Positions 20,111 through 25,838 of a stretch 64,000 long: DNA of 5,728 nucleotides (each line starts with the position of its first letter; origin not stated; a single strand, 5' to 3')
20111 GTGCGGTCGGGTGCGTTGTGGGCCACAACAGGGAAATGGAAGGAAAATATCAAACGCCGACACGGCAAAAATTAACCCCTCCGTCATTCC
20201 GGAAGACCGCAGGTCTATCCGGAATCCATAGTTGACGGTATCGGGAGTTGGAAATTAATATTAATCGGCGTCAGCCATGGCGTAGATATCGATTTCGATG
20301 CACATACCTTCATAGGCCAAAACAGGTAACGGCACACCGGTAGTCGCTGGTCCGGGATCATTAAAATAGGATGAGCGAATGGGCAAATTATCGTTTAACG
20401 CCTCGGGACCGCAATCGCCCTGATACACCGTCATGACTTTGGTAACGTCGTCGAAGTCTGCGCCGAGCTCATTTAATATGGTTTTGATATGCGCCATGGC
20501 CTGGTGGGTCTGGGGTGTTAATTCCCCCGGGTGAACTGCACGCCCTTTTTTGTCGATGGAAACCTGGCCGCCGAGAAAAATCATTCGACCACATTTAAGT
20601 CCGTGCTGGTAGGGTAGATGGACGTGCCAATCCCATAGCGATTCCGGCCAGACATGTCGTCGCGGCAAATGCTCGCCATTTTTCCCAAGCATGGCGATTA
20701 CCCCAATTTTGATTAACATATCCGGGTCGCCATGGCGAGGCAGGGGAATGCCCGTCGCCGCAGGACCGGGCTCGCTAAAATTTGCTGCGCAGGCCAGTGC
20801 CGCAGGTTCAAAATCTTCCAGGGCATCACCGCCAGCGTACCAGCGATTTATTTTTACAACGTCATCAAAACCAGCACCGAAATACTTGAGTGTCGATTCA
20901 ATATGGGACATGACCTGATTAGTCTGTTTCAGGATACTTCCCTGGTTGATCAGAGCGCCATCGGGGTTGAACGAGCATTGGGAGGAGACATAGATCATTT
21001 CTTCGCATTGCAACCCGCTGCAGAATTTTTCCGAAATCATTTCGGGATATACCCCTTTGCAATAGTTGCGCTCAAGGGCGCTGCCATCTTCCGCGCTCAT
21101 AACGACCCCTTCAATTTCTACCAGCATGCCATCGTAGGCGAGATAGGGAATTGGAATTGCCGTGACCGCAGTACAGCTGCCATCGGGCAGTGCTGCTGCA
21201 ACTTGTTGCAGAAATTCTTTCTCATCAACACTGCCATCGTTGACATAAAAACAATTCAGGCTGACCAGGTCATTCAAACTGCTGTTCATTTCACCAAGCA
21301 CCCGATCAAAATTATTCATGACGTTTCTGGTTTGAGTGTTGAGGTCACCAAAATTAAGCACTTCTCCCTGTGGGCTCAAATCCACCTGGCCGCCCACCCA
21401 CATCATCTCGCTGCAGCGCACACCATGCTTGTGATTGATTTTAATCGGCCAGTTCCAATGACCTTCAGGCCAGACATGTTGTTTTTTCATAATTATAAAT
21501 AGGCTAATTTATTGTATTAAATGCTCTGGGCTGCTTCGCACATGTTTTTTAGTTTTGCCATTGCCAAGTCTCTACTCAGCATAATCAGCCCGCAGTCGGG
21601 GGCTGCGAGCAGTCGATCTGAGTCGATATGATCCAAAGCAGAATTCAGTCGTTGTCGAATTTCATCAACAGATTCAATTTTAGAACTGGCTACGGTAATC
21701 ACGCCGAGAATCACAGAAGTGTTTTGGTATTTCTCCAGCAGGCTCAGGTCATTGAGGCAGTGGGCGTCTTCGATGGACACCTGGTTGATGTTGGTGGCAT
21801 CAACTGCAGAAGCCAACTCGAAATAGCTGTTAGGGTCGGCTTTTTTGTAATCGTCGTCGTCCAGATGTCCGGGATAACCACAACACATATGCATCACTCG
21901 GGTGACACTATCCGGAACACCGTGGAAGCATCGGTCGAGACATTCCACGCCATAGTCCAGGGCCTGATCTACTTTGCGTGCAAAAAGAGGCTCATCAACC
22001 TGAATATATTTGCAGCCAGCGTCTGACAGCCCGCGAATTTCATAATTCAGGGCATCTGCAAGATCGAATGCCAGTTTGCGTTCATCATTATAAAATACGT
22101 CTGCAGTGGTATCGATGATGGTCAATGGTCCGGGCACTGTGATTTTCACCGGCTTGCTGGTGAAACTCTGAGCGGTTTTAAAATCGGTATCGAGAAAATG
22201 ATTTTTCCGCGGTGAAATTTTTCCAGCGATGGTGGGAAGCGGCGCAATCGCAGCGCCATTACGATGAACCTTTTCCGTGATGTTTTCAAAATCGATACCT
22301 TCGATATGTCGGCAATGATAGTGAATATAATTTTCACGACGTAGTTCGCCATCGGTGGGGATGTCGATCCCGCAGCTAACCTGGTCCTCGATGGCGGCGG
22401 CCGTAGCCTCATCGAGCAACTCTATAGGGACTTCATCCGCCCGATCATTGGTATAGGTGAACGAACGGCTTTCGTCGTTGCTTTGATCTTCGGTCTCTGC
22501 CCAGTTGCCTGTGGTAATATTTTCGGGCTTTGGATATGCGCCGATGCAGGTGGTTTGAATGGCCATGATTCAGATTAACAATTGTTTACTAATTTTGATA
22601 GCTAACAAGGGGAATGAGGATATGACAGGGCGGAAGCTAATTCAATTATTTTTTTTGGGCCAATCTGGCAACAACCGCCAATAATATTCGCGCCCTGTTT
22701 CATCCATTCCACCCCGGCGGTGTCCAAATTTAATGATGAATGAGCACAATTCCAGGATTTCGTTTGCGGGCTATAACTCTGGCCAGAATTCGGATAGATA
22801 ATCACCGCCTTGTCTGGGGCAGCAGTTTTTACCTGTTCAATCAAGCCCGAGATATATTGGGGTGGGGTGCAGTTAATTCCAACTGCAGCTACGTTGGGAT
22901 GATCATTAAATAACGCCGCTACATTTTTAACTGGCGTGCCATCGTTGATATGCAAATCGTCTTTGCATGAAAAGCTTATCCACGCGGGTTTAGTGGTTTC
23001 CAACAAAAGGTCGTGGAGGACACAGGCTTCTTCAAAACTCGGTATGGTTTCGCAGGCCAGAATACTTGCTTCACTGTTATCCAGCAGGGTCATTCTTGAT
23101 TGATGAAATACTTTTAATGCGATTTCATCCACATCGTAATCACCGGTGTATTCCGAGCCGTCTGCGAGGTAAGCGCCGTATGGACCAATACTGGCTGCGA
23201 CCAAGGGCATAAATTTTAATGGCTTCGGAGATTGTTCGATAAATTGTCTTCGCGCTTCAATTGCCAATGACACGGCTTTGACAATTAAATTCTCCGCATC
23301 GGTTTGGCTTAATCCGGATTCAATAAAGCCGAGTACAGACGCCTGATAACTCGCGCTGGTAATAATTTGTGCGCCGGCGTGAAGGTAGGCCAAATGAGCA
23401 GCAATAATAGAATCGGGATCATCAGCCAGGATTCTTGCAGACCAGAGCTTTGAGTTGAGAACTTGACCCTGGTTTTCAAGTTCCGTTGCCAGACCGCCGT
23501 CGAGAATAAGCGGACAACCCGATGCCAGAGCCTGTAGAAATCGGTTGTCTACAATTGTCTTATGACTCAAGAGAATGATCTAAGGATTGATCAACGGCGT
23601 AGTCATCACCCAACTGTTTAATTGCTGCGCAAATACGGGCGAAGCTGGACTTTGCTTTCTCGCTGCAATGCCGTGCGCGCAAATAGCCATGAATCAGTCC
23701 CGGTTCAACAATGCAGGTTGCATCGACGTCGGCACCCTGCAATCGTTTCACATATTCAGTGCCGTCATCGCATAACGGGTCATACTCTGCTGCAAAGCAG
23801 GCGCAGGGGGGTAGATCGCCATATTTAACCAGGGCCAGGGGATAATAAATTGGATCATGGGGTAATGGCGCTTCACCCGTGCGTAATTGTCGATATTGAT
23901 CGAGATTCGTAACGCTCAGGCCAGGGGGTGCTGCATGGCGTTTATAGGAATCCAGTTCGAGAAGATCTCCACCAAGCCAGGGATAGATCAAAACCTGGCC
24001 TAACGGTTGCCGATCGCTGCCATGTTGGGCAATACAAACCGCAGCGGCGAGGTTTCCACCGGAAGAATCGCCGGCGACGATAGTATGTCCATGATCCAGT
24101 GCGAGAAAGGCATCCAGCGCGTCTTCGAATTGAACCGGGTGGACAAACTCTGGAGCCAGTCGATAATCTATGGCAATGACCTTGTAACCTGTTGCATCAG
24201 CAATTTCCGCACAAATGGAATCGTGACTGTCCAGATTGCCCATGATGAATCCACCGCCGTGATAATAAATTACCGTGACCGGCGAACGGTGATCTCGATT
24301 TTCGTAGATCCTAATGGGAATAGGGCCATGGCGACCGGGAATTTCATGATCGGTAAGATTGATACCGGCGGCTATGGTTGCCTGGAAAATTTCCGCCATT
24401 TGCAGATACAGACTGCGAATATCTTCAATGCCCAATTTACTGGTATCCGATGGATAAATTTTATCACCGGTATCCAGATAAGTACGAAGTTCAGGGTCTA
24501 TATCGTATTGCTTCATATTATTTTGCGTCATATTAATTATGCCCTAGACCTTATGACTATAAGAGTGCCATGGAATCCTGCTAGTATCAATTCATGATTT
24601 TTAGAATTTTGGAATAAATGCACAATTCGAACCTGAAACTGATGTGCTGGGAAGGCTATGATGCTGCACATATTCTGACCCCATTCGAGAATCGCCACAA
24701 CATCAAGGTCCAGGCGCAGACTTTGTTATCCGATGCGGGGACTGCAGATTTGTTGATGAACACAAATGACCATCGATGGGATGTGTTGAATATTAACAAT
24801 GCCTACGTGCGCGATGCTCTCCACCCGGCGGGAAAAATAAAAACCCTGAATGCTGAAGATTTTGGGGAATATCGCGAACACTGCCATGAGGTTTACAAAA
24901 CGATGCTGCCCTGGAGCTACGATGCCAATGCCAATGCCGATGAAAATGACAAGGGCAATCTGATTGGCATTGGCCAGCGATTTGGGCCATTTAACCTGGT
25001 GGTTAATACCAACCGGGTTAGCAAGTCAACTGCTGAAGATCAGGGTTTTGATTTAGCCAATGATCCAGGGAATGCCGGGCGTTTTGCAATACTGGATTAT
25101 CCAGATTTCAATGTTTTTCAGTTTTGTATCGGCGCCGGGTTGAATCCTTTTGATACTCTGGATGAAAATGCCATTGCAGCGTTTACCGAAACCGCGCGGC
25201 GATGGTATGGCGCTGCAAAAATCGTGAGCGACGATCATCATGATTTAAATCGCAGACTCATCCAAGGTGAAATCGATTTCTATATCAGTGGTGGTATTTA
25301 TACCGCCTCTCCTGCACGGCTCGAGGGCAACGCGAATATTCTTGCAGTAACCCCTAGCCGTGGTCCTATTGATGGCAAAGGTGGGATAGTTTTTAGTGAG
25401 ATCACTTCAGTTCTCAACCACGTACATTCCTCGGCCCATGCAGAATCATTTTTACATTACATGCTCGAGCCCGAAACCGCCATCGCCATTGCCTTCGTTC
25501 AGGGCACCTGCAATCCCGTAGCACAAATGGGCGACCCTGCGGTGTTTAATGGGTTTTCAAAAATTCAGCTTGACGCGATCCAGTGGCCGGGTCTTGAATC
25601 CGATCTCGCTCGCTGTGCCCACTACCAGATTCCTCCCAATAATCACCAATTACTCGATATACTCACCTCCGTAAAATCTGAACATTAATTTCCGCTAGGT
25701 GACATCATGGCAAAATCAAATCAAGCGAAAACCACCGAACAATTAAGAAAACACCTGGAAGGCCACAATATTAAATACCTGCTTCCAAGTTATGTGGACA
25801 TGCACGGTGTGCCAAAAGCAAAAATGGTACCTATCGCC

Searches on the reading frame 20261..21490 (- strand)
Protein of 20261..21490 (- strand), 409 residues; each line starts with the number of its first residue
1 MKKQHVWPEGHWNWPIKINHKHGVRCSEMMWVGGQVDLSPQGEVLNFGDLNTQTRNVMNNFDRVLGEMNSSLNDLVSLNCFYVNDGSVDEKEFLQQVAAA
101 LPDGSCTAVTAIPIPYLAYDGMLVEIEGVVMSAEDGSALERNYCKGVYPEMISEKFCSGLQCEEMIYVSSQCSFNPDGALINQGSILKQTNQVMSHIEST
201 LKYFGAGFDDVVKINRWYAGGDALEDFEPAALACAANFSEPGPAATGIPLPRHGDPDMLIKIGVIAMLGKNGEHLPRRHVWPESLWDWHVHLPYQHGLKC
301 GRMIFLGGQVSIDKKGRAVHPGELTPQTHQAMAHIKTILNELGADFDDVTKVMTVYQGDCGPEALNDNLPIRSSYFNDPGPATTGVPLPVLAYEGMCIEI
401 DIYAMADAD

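Call 60: search_protein_families(library=pfam, proteins=[window:20261-21490:-], max_evalue=0.0001)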
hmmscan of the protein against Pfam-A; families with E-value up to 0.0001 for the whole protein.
window:20261-21490:- (409 aa): 1 family
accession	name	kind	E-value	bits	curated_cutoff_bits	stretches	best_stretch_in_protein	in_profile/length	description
PF01042.26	Ribonuc_L-PSP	-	1.1e-40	138.8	27.3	3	293-405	10-120/121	Endoribonuclease L-PSP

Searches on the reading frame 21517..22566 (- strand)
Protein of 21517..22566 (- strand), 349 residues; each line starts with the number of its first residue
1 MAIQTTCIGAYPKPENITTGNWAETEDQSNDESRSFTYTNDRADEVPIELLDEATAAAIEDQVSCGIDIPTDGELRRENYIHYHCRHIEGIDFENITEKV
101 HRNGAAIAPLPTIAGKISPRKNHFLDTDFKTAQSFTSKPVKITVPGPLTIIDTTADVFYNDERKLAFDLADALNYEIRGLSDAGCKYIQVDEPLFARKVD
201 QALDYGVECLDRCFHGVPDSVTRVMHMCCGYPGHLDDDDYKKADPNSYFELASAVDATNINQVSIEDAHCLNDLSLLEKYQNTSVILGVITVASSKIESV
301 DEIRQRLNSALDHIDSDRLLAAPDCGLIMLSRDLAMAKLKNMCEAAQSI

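Call 60: search_protein_families(library=pfam, proteins=[window:21517-22566:-], max_evalue=0.0001)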
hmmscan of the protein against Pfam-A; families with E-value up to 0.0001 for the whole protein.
window:21517-22566:- (349 aa): 1 family
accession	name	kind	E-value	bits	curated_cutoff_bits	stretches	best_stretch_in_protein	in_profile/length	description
PF01717.24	Meth_synt_2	-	7.8e-38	131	21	1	5-347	3-323/324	Cobalamin-independent synthase, Catalytic domain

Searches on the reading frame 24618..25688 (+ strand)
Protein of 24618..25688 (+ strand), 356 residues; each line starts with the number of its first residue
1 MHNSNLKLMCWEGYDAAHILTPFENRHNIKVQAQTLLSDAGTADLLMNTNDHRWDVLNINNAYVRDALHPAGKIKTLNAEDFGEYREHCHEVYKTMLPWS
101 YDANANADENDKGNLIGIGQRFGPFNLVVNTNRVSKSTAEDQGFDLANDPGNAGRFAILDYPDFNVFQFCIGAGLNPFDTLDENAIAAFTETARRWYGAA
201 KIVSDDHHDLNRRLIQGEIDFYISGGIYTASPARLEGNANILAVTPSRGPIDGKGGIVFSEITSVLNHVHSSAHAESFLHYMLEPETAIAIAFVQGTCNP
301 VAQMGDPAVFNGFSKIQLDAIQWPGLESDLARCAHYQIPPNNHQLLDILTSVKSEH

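Call 12: search_protein_families(library=pfam, proteins=[window:24618-25688:+], max_evalue=0.001)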
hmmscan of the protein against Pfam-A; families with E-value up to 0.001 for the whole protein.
window:24618-25688:+ (356 aa): 1 family
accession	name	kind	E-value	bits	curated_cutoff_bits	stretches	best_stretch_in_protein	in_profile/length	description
PF13416.11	SBP_bac_8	-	8.8e-11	42.5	27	1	20-301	3-262/279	Bacterial extracellular solute-binding protein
